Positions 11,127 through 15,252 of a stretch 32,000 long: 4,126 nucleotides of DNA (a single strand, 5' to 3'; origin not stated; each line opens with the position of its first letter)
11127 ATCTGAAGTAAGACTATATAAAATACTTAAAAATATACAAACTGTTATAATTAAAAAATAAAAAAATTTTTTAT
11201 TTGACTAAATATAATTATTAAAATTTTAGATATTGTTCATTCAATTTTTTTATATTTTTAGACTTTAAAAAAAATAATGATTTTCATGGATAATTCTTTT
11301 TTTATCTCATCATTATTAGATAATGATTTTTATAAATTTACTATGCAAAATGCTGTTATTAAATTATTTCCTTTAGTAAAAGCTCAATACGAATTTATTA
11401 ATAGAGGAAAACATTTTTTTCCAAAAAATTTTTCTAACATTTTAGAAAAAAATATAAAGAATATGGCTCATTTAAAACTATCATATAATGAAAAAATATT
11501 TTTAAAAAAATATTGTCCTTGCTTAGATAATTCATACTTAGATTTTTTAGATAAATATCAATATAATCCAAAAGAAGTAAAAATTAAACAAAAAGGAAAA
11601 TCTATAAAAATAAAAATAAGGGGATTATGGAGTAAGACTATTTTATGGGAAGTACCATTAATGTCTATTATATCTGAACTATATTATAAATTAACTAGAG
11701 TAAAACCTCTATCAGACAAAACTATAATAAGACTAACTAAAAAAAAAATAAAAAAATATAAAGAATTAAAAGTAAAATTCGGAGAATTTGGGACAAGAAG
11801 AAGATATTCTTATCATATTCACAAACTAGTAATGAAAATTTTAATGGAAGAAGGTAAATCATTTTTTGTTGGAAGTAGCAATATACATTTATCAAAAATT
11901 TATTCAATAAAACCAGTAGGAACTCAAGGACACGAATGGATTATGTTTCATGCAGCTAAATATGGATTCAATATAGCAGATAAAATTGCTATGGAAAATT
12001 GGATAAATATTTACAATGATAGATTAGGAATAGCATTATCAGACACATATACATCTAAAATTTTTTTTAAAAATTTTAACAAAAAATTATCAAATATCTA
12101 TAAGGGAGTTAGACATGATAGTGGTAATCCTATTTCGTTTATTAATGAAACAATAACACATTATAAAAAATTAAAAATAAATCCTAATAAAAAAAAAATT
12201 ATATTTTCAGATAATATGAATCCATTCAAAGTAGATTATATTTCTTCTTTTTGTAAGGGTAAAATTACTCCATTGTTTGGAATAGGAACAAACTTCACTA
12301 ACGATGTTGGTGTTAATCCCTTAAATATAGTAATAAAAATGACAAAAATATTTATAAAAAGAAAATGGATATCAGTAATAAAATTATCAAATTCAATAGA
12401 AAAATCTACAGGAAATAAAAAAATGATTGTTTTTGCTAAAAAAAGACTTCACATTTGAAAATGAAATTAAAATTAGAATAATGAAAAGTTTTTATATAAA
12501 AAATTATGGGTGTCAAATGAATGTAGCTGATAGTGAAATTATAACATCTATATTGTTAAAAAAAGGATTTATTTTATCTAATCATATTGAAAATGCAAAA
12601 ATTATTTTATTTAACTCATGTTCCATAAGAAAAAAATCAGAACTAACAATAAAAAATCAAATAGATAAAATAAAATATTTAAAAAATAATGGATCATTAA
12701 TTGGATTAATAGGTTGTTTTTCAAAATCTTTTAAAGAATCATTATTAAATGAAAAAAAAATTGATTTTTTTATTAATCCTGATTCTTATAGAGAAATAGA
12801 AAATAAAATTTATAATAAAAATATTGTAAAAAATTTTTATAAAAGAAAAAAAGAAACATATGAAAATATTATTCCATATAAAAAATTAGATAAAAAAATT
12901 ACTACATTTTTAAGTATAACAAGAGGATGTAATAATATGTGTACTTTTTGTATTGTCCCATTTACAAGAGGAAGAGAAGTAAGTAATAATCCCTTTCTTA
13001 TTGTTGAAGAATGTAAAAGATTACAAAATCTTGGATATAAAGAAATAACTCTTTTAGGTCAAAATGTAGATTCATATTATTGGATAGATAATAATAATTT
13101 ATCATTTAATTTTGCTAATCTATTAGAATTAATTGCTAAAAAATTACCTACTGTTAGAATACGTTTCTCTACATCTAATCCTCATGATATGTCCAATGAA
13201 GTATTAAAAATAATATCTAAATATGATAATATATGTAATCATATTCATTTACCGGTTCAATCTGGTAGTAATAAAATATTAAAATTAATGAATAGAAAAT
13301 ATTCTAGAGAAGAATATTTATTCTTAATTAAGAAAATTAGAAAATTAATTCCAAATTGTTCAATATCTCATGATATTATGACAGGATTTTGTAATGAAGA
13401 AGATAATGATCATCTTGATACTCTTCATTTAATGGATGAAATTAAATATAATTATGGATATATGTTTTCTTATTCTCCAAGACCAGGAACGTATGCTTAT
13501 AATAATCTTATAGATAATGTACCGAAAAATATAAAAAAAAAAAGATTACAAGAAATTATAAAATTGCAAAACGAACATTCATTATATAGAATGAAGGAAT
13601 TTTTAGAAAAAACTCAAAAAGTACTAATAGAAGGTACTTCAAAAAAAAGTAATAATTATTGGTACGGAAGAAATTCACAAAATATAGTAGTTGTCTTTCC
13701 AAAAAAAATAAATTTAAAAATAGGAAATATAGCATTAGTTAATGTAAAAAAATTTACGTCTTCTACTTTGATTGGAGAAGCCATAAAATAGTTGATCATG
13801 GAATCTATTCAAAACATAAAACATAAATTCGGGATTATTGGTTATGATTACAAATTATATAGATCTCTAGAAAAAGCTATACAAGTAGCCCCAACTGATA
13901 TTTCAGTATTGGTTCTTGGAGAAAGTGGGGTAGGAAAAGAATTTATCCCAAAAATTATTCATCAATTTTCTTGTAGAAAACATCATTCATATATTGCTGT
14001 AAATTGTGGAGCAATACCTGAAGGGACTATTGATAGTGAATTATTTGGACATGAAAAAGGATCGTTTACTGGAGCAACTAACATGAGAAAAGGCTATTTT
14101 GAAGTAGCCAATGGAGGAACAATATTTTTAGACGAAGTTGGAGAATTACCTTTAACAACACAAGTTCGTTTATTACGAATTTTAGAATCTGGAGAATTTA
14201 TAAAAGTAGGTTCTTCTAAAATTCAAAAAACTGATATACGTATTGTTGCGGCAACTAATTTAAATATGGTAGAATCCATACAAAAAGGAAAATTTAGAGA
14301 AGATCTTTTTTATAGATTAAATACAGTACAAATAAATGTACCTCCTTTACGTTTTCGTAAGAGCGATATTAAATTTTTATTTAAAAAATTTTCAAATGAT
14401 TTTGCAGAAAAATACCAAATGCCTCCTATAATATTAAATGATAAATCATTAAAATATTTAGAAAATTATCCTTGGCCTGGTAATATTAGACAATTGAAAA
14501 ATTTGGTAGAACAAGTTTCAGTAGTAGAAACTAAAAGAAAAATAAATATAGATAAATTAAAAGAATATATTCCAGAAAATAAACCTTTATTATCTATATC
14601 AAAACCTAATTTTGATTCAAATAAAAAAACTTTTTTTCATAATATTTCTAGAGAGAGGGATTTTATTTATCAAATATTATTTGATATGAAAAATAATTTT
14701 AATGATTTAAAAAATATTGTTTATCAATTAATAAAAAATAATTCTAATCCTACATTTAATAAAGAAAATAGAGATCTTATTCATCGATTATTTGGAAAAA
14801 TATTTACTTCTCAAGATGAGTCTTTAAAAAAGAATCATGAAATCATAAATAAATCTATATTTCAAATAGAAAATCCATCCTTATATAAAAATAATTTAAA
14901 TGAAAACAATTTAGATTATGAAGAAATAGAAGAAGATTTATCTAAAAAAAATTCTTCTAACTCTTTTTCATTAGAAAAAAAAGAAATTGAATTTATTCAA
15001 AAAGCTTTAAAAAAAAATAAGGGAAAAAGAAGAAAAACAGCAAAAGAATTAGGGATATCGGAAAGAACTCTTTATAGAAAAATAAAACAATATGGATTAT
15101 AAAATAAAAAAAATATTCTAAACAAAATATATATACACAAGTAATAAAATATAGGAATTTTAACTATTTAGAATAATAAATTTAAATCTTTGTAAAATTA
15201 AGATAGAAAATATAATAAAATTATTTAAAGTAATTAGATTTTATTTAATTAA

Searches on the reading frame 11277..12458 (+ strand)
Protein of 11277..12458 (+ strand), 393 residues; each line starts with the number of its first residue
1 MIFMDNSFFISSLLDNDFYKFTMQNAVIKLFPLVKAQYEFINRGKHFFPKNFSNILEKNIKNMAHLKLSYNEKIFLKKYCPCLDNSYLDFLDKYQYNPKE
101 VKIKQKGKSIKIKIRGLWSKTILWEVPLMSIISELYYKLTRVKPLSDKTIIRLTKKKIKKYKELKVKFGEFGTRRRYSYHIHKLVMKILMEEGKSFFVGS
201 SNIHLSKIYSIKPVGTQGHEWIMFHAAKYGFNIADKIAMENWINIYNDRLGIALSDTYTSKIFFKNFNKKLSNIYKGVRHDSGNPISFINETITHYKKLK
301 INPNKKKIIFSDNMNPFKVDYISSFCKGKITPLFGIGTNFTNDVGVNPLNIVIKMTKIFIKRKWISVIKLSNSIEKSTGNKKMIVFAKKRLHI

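Call 13: search_protein_families(library=ncbifam, proteins=[window:11277-12458:+], max_evalue=0.00001)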
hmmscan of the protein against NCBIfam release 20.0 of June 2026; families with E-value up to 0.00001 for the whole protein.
window:11277-12458:+ (393 aa): 6 families
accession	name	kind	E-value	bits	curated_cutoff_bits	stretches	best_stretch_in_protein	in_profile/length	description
NF003704.0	PRK05321.1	subfamily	9.8e-129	429.8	379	1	6-389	6-386/398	nicotinate phosphoribosyltransferase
TIGR01514.1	NAPRTase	equivalog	1.7e-117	392.8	269.55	1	10-391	2-395/399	nicotinate phosphoribosyltransferase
NF006695.0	PRK09243.1-2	equivalog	1.6e-16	60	469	1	13-379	7-356/480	nicotinate phosphoribosyltransferase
TIGR01513.1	NAPRTase_put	equivalog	3e-16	59.4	297.4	1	16-384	4-350/452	nicotinate phosphoribosyltransferase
NF006696.0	PRK09243.1-3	equivalog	1.8e-08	33.5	503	1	167-382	157-357/451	nicotinate phosphoribosyltransferase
NF006698.0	PRK09243.1-5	equivalog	4.7e-08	32.2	531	1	197-386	187-358/440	nicotinate phosphoribosyltransferase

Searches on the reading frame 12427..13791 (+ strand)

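Call 13: search_protein_families(library=ncbifam, proteins=[window:12427-13791:+], max_evalue=0.00001)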
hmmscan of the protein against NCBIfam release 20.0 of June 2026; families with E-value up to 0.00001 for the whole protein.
window:12427-13791:+ (454 aa): 11 families
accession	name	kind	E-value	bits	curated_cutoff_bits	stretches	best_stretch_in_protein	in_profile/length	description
TIGR01574.1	miaB-methiolase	equivalog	2.2e-118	396.1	355.3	1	22-451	2-435/437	tRNA (N6-isopentenyl adenosine(37)-C2)-methylthiotransferase MiaB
TIGR00089.1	TIGR00089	subfamily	2.3e-117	392.4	251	1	22-450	2-429/429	MiaB/RimO family radical SAM methylthiotransferase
TIGR01579.1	MiaB-like-C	equivalog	2.4e-79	267.6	357.05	1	24-433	1-409/416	tRNA (N(6)-L-threonylcarbamoyladenosine(37)-C(2))-methylthiotransferase MtaB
NF010916.0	PRK14336.1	equivalog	6.1e-78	262.4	606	1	19-446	1-404/418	tRNA (N6-isopentenyl adenosine(37)-C2)-methylthiotransferase MiaB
TIGR01578.1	MiaB-like-B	hypoth_equivalog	6.6e-71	239.3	314.7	1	22-453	2-421/421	tRNA (N(6)-L-threonylcarbamoyladenosine(37)-C(2))-methylthiotransferase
TIGR01125.1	TIGR01125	equivalog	2e-67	228.1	356.95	1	24-445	4-427/432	30S ribosomal protein S12 methylthiotransferase RimO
TIGR04013.1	B12_SAM_MJ_1487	hypoth_equivalog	1.6e-21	76.6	251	1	123-380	119-372/382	TIGR04013 family B12-binding domain/radical SAM domain-containing protein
TIGR04014.1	B12_SAM_MJ_0865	equivalog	6.7e-20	71.3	360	1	160-403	161-395/434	methyl-coenzyme M reductase glutamine C-methyltransferase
TIGR04479.1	bcpD_PhpK_rSAM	subfamily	9.3e-10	37.5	600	1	144-340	223-410/504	PhpK family radical SAM P-methyltransferase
TIGR03471.1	HpnJ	equivalog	6.4e-09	35.2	577.6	1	131-364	172-390/472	hopanoid biosynthesis associated radical SAM protein HpnJ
TIGR04072.2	rSAM_ladder_B12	equivalog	3.2e-06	26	360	1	126-348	147-358/443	lipid biosynthesis B12-binding/radical SAM protein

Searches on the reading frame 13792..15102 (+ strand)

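Call 13: search_protein_families(library=ncbifam, proteins=[window:13792-15102:+], max_evalue=0.00001)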
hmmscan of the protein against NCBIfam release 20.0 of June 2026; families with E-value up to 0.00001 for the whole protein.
window:13792-15102:+ (436 aa): 25 families
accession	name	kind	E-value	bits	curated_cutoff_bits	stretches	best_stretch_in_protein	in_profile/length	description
NF041552.1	TF_PrdR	equivalog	7.2e-94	315.2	795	1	11-269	265-523/577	sigma-54 dependent transcriptional regulator PrdR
TIGR01818.1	ntrC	equivalog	1.1e-90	304.7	558.6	1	31-268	152-389/463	nitrogen regulation protein NR(I)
TIGR01817.1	nifA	equivalog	4.6e-86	289.7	528.85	1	8-256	191-438/534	nif-specific transcriptional activator NifA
NF003451.0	PRK05022.1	equivalog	4.6e-85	286.3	476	1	11-252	188-429/512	nitric oxide reductase transcriptional regulator NorR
NF008469.0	PRK11361.1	equivalog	3.6e-83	279.8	714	1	28-271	158-401/461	acetoacetate metabolism transcriptional regulator AtoC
TIGR02915.1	PEP_resp_reg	equivalog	2.2e-82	277.3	502.6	1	7-256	133-382/445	PEP-CTERM-box response regulator transcription factor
TIGR02974.1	phageshock_pspF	equivalog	3.6e-80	269.7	443.55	1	16-256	2-243/336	phage shock protein operon transcriptional activator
NF038308.1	RNA_repair_RtcR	equivalog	8.3e-80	269.1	650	1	11-270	178-446/530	RNA repair transcriptional activator RtcR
TIGR02329.1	propionate_PrpR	equivalog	5.6e-78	262.8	499.2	1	15-262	214-469/526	propionate catabolism operon regulatory protein PrpR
NF050807.1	TransRegFlbDCaul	equivalog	4.4e-77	259.8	750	1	16-258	121-363/454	sigma-54-dependent transcriptional regulator FlbD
NF041906.1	V4R_TF_MobR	exception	3.1e-76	257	999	1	27-305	246-525/544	phenol degradation transcriptional regulator MobR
NF041946.1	LuxO_transreg_Vib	equivalog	7.8e-75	252.4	800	1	13-266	133-386/463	quorum-sensing sigma-54 dependent transcriptional regulator LuxO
NF011953.0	PRK15424.1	equivalog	1.8e-72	244.6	703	1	15-264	221-486/538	propionate catabolism operon regulatory protein PrpR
NF008176.1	PRK10923.1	equivalog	5.2e-72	242.9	620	1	33-264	158-389/469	nitrogen regulation protein NR(I)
NF049963.1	RespRegFlgRCampy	domain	9.2e-72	242.2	750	1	21-255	142-376/429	fla regulon two-component system response regulator FlgR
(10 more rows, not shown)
